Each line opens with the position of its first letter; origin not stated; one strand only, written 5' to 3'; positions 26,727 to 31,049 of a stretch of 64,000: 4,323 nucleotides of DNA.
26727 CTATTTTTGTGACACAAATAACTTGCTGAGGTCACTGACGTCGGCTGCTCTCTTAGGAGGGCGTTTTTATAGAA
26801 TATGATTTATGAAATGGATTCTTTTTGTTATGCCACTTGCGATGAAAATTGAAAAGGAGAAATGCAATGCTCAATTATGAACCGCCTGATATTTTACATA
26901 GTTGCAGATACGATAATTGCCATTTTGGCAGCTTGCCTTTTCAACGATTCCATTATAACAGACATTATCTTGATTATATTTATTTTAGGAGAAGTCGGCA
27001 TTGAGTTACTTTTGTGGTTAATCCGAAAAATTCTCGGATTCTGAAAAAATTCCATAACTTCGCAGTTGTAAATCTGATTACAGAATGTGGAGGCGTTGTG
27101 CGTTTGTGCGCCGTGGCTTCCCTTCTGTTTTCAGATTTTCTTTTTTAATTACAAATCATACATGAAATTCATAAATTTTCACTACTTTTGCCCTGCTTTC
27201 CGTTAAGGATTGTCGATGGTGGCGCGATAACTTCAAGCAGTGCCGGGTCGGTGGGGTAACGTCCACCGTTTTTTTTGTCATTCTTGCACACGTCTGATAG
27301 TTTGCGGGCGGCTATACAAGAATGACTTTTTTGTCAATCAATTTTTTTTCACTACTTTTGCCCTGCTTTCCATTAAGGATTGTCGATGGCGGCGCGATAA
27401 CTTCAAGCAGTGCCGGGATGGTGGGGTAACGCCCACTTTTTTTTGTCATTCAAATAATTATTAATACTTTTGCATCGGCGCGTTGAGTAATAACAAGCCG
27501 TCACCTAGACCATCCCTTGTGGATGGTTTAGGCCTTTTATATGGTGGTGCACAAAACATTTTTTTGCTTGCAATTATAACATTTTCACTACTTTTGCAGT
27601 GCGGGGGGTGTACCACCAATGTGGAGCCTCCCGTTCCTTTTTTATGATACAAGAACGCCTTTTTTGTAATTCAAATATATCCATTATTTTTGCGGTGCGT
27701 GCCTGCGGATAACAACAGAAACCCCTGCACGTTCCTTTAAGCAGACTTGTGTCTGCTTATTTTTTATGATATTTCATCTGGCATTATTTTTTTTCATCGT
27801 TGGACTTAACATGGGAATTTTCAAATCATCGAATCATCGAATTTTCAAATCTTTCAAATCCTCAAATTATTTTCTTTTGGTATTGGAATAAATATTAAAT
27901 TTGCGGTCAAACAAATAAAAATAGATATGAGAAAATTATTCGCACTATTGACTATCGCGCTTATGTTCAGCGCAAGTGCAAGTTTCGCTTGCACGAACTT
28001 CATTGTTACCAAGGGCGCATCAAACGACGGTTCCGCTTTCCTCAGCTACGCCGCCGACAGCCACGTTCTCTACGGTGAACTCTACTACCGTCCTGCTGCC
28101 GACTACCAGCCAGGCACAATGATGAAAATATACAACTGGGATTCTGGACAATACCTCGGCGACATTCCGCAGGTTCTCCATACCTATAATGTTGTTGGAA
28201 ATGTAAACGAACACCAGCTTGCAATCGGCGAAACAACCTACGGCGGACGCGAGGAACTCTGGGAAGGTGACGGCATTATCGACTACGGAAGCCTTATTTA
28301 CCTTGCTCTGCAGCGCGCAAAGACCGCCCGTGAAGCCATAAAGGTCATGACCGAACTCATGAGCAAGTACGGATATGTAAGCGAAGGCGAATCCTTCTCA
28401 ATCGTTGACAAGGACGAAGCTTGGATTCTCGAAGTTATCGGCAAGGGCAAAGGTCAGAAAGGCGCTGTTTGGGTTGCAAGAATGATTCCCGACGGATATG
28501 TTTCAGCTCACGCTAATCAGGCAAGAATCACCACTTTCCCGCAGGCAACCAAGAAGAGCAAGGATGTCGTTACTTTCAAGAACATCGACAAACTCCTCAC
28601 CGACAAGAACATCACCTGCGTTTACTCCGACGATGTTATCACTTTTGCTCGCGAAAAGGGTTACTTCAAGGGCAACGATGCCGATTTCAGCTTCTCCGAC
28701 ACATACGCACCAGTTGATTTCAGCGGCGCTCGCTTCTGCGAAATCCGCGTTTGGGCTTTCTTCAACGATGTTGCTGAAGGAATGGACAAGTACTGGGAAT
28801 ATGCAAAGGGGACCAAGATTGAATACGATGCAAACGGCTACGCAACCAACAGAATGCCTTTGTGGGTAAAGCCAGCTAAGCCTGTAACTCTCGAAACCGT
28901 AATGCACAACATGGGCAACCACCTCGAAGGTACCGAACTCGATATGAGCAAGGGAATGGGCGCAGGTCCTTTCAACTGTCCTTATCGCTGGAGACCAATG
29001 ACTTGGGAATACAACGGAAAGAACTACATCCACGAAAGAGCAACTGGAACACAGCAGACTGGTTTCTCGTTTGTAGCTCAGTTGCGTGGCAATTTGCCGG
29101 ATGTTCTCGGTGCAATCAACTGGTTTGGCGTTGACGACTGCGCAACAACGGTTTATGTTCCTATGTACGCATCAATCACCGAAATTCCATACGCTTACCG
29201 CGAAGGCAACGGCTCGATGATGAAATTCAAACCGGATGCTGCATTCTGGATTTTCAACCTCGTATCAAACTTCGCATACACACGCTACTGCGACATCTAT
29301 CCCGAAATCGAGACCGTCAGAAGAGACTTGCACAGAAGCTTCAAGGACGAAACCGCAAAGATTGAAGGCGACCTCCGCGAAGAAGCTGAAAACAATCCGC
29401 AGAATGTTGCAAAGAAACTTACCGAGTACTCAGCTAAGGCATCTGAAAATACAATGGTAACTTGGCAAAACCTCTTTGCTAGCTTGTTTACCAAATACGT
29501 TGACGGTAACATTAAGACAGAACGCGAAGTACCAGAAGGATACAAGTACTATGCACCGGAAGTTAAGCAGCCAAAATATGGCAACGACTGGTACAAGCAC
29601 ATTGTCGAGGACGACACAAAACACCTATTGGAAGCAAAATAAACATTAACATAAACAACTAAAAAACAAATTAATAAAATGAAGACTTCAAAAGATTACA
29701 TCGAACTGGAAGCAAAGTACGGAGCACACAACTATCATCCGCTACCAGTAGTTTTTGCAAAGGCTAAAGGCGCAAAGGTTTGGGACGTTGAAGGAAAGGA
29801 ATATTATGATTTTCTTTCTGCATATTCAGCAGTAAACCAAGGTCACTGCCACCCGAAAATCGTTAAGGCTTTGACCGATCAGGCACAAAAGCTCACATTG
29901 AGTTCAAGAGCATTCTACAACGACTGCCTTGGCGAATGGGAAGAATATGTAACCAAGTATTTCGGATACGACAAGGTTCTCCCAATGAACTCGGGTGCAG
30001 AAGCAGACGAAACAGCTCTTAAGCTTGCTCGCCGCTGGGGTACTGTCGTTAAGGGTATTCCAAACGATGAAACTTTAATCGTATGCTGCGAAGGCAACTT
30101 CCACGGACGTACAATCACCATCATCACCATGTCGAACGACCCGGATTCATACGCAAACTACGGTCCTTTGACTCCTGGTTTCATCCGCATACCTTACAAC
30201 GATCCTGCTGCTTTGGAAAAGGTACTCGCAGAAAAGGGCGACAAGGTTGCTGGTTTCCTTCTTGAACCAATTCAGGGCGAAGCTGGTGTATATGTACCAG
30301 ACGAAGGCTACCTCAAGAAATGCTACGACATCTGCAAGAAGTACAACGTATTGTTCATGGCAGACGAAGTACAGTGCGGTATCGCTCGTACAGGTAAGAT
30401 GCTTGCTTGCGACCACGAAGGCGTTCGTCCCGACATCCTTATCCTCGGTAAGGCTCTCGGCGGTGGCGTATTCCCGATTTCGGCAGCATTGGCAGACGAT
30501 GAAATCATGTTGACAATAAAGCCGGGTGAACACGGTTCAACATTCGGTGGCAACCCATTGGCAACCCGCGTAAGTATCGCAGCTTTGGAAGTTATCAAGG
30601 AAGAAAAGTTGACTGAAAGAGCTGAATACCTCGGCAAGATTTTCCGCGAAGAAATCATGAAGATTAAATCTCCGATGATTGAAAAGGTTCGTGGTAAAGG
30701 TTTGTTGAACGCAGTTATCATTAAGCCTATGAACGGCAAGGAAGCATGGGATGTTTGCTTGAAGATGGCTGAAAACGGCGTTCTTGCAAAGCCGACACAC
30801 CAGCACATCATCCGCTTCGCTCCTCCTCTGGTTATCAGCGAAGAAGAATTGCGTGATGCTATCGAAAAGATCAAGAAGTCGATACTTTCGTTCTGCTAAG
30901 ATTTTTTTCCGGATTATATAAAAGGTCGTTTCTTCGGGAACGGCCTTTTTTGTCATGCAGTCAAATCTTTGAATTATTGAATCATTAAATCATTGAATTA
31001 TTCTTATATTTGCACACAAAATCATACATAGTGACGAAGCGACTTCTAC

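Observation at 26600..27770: Gene-free island of about nine promoter-to-terminator mini transcription units: a candidate cluster of unannotated small RNA genes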

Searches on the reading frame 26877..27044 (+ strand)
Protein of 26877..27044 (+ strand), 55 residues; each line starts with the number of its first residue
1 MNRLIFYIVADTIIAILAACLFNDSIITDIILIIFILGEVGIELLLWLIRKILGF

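Call 37: search_protein_families(library=pfam, proteins=[window:26877-27044:+], max_evalue=0.01)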
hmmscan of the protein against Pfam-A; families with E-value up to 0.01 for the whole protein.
window:26877-27044:+ (55 aa): 0 families

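Call 38: search_protein_families(library=phrogs, proteins=[window:26877-27044:+], max_evalue=0.01)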
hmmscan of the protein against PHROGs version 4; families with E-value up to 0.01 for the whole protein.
window:26877-27044:+ (55 aa): 0 families

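Call 64: search_protein_families(library=ncbifam, proteins=[window:26877-27044:+], max_evalue=0.001)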
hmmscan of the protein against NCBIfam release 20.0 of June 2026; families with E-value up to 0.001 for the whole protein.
window:26877-27044:+ (55 aa): 0 families

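Call 72: find_related_loci(query=window:26877-27041:+, collection=viral_contigs, flank=4000)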
Query seq(55 aa) (55 aa) in viral_contigs; peptide patterns used: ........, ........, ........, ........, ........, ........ (x = any residue, [..] = any of these).
102 stretches matched a pattern, but none encodes a relative of the query by tblastn (E <= 1e-3).
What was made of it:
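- Tried and rejected: ORF2 has no relative there (call 72).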

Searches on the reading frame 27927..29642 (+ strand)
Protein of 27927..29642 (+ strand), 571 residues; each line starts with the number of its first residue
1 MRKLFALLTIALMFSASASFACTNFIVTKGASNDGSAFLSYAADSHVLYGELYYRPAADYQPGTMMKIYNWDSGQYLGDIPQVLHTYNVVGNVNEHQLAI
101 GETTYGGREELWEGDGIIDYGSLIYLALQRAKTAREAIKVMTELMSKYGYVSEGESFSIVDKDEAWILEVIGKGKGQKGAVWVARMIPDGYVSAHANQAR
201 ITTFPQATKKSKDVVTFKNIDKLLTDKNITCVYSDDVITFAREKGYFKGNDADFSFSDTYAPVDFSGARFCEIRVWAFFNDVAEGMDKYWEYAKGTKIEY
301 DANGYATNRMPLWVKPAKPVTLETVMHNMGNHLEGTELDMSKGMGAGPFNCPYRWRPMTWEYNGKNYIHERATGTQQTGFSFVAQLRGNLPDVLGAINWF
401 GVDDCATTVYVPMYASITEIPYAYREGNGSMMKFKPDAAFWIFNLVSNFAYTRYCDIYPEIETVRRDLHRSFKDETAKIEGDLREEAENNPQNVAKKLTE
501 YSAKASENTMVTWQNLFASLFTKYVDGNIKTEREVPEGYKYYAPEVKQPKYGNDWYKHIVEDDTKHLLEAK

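Call 22: find_encoding_contigs(protein=window:27927-29642:+, flank=10000, max_places=10)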
Protein window:27927-29642:+ (571 aa): 3 contigs read that carry it; 1 place shown.
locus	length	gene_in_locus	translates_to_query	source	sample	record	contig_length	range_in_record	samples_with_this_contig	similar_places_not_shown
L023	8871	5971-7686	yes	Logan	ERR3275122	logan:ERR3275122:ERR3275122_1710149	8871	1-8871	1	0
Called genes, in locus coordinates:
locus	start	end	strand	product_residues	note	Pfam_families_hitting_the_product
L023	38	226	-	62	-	PF00471:Ribosomal_L33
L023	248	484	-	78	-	PF00830:Ribosomal_L28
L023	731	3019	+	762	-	PF13365:Trypsin_2 (weak), PF18962:Por_Secre_tail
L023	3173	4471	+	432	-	PF11013:DUF2851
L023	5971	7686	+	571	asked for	PF03577:Peptidase_C69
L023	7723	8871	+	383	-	?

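Call 64: search_protein_families(library=ncbifam, proteins=[window:27927-29642:+], max_evalue=0.001)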
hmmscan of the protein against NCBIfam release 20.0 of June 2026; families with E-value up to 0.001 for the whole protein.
window:27927-29642:+ (571 aa): 2 families
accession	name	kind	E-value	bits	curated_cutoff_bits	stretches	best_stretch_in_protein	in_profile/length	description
NF033678.1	C69_fam_dipept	equivalog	1.8e-40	139.5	250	1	21-524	1-456/464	C69 family dipeptidase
NF040521.1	C45_proenzyme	subfamily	3e-05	23.5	85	1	21-212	89-254/313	C45 family autoproteolytic acyltransferase/hydrolase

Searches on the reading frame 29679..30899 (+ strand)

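Call 64: search_protein_families(library=ncbifam, proteins=[window:29679-30899:+], max_evalue=0.001)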
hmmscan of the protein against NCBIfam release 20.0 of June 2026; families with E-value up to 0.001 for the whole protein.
window:29679-30899:+ (406 aa): 69 families (the best 25 are shown)
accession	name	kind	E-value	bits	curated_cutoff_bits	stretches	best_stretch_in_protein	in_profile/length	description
TIGR01885.1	Orn_aminotrans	equivalog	6.2e-204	677.2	378.4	1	4-402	1-401/402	ornithine--oxo-acid transaminase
NF003145.0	PRK04073.1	equivalog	7e-160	531.9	656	1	1-400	1-393/396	ornithine--oxo-acid transaminase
TIGR00707.1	argD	subfamily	4.9e-111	371.2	410.05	1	17-401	4-379/381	acetylornithine/succinylornithine family transaminase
NF002874.0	PRK03244.1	equivalog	2.3e-100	336.2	457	1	17-400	20-390/399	acetylornithine transaminase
NF002325.0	PRK01278.1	subfamily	1.3e-94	317.1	372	1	18-402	9-386/395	acetylornithine transaminase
NF003468.0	PRK05093.1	subfamily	4.4e-94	315.5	522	1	17-403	18-400/405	acetylornithine/succinyldiaminopimelate transaminase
NF004426.0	PRK05769.1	equivalog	1.1e-89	301.3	552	1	3-402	16-437/441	acetyl ornithine aminotransferase family protein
TIGR03246.1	arg_catab_astC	subfamily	5.6e-87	292.3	609.95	1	17-405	12-396/397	acetylornithine/succinylornithine family transaminase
NF002797.0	PRK02936.1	equivalog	2.8e-85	286.4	496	1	18-402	7-377/385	acetylornithine transaminase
NF003397.0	PRK04612.1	equivalog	2.6e-83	280.1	735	1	3-404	3-403/408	acetylornithine transaminase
NF002985.0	PRK03715.1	equivalog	1.6e-81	274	568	1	24-400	20-389/395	acetylornithine transaminase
NF009047.0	PRK12381.1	subfamily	7e-81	272.1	630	1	18-405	17-400/406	bifunctional succinylornithine transaminase/acetylornithine transaminase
NF005993.0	PRK08117.1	subfamily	3.4e-80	269.8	574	2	186-403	204-428/433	aspartate aminotransferase family protein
NF042418.1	LysJ_Th_th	equivalog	5.6e-79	265.8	700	1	6-400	2-383/386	[LysW]-aminoadipate semialdehyde transaminase LysJ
NF053554.1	prodigi_MAP_PigE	equivalog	4.7e-78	263.4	850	1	22-348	400-727/837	prodigiosin MAP biosynthesis aminotransferase PigE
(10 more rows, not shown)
